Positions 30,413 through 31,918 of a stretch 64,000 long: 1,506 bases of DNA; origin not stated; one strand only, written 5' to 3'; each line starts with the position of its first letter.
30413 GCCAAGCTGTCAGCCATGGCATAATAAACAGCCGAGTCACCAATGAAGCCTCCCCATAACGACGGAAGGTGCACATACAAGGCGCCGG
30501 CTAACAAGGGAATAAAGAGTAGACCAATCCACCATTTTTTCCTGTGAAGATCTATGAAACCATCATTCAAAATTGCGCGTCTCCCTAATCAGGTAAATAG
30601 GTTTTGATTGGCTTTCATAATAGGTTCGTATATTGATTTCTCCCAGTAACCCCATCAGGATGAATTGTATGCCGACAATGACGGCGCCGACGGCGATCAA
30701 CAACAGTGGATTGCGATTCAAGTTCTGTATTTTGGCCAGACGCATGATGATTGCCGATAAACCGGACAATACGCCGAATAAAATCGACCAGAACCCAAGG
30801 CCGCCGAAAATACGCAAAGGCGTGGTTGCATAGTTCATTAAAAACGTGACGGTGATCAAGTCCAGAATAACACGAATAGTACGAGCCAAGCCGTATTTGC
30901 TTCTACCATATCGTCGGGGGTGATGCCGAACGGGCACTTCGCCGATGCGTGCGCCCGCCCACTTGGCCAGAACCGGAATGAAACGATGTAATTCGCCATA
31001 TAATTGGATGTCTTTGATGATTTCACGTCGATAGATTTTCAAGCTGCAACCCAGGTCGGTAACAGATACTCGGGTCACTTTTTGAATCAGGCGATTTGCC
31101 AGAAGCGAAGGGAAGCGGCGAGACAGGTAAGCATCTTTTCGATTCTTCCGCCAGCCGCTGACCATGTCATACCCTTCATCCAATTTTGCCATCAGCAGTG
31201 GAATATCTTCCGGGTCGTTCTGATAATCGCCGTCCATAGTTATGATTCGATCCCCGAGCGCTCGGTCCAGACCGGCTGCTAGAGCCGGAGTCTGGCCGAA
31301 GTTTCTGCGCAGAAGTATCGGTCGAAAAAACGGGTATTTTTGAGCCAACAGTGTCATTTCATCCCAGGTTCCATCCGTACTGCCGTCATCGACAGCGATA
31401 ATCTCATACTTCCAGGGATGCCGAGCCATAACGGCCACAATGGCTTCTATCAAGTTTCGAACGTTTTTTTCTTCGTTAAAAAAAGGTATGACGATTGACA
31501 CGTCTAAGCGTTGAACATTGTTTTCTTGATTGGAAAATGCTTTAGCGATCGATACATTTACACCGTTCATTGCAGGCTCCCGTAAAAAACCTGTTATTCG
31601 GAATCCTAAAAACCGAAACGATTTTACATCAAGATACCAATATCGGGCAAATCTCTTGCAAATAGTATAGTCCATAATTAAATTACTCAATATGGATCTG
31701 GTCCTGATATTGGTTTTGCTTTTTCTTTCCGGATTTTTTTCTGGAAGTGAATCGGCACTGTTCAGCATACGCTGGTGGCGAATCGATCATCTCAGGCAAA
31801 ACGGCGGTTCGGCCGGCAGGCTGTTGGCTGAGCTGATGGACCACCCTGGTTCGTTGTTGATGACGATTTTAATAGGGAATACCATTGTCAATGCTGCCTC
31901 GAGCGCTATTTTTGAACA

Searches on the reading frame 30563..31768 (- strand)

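Call 25: search_protein_families(library=ncbifam, proteins=[window:30563-31768:-])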
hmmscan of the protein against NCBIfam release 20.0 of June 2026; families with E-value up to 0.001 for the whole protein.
window:30563-31768:- (401 aa): 19 families
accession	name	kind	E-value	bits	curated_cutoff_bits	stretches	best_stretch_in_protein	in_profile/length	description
NF007986.1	PRK10714.1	equivalog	1.1e-65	221.8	529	1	89-396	7-310/316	undecaprenyl-phosphate 4-deoxy-4-formamido-L-arabinose transferase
NF047588.1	GlcsyltransPgfSStrep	equivalog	1.4e-48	165.7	500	1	89-397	2-305/308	glycosyltransferase PgfS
TIGR04182.1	glyco_TIGR04182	equivalog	2.1e-18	66.7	325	1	89-385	1-288/293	S-layer glycoprotein N-glycosyltransferase AglJ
TIGR03937.1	PgaC_IcaA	equivalog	2.1e-16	59.9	422.3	1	82-198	39-152/407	poly-beta-1,6-N-acetyl-D-glucosamine synthase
NF041875.1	EPS_EpsD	equivalog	6.9e-12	45.4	370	1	90-194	1-102/325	exopolysaccharide biosynthesis glycosyltransferase EpsD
NF007482.0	PRK10073.1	equivalog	4.4e-11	42.4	423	1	88-193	6-107/334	glycosyltransferase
NF058614.1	PPMAGASynPpgS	equivalog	3.3e-10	39.8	370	1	89-291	1-205/226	polyprenyl-phospho-N-acetylgalactosaminyl synthase PpgS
NF047683.1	TeichurnBiosyTuaG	equivalog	5.2e-09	36.1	400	1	88-188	6-103/252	teichuronic acid biosynthesis protein TuaG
NF050050.1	ProtGlycPglI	equivalog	2.3e-07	30.5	500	1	90-219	4-131/306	GalNAc(5)-diNAcBac-PP-undecaprenol beta-1,3-glucosyltransferase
NF010496.0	PRK13915.1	equivalog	2.5e-07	30.1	262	1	86-184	29-129/307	glucosyl-3-phosphoglycerate synthase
TIGR04242.1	nodulat_NodC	equivalog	2.5e-07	30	550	1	72-217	32-180/395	chitooligosaccharide synthase NodC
TIGR03111.1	glyc2_xrt_Gpos1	hypoth_equivalog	5.2e-07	28.8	363.95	1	69-197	28-157/439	TIGR03111 family XrtG-associated glycosyltransferase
TIGR03965.1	mycofact_glyco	equivalog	5.9e-07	28.7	280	1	87-197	73-180/467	mycofactocin biosynthesis glycosyltransferase MftF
TIGR04283.1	glyco_like_mftF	equivalog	9.8e-07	28.6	182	1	90-141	1-49/221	TIGR04283 family arsenosugar biosynthesis glycosyltransferase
NF045692.1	OglycostaseCruG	equivalog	2.6e-06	26.7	600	1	86-204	38-161/386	2'-O-glycosyltransferase CruG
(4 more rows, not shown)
